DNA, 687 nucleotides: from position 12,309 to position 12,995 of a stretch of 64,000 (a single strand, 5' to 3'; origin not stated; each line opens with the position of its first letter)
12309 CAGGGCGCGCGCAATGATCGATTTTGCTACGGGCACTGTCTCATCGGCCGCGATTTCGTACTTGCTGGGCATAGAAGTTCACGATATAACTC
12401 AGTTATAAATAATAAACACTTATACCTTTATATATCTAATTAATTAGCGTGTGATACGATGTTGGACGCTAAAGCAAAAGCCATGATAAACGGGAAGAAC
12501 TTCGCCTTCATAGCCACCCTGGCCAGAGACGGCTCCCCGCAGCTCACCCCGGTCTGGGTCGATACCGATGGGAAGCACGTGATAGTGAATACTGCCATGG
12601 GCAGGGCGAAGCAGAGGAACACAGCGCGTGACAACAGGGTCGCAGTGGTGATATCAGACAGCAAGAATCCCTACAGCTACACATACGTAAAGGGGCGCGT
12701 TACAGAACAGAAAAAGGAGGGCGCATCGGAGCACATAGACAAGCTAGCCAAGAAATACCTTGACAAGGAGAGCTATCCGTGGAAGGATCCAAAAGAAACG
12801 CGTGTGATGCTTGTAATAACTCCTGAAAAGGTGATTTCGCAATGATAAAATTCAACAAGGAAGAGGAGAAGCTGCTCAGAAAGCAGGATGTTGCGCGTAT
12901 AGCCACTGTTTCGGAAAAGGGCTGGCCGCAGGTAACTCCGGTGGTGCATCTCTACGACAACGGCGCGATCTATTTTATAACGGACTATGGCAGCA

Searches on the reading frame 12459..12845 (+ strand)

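Call 19: search_protein_families(library=pfam, proteins=[window:12459-12845:+], max_evalue=0.001)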
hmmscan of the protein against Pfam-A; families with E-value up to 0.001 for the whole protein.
window:12459-12845:+ (128 aa): 2 families
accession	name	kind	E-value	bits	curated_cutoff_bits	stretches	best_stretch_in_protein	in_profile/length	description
PF01243.27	PNPOx_N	-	3.1e-15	57.1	28.1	1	2-126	1-117/120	Pyridoxamine 5'-phosphate oxidase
PF12900.13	Pyridox_ox_2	-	7.9e-05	23.1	27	1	10-113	9-122/140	Pyridoxamine 5'-phosphate oxidase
